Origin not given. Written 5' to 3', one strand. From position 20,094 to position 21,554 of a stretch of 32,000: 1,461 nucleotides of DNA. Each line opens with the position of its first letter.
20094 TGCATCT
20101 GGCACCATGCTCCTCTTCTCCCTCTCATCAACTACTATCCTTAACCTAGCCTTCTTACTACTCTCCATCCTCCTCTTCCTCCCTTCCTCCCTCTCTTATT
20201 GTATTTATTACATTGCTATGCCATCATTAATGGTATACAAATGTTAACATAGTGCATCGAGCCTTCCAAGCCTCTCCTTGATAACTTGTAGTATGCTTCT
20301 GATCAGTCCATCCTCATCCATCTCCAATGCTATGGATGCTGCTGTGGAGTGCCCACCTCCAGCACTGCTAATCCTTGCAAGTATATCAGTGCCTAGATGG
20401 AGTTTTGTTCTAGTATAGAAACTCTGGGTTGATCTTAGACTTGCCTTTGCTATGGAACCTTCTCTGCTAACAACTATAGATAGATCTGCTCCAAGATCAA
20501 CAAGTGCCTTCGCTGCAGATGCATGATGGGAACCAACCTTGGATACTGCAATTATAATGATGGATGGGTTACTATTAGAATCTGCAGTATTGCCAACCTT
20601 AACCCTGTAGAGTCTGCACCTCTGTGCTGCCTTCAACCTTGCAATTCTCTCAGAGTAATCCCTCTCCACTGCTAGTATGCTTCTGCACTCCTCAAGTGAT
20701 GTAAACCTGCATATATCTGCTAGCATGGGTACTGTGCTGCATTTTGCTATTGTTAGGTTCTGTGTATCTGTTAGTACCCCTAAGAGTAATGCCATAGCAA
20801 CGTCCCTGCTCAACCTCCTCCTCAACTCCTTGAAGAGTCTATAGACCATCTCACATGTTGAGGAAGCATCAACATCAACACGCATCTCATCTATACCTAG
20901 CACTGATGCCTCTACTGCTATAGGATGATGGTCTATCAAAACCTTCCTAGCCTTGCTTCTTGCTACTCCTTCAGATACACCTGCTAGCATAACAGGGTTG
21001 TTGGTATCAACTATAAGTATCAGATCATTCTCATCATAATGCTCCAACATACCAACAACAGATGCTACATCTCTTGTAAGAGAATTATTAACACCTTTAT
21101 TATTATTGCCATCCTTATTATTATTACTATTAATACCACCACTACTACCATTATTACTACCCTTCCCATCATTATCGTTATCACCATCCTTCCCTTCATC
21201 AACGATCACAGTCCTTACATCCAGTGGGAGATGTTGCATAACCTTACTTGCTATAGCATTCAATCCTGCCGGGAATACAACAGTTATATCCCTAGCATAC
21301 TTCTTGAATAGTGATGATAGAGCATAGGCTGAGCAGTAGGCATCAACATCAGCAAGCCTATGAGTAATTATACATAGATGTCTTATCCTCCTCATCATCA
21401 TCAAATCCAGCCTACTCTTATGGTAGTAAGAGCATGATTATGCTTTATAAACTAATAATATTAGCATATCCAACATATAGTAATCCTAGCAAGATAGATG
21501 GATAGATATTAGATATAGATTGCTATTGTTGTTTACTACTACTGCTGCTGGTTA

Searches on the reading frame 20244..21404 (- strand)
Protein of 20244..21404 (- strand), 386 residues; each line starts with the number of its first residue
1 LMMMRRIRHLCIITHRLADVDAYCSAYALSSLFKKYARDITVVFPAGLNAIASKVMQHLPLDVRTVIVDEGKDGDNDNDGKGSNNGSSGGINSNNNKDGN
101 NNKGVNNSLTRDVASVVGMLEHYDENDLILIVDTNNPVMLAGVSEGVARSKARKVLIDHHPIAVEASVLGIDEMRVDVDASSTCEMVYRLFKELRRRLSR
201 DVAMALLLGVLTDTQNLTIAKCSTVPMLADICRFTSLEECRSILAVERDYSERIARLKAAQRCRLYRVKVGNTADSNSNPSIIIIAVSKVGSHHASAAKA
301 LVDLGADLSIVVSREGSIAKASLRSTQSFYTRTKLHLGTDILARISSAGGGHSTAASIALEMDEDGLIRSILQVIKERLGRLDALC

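Call 15: search_protein_families(library=pfam, proteins=[window:20244-21404:-], max_evalue=0.001)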
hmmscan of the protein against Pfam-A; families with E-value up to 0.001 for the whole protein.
window:20244-21404:- (386 aa): 1 family
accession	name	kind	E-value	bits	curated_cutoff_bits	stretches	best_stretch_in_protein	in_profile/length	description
PF01368.27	DHH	-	5.7e-16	59.4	28.1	1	10-210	2-125/125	DHH family, N-terminal domain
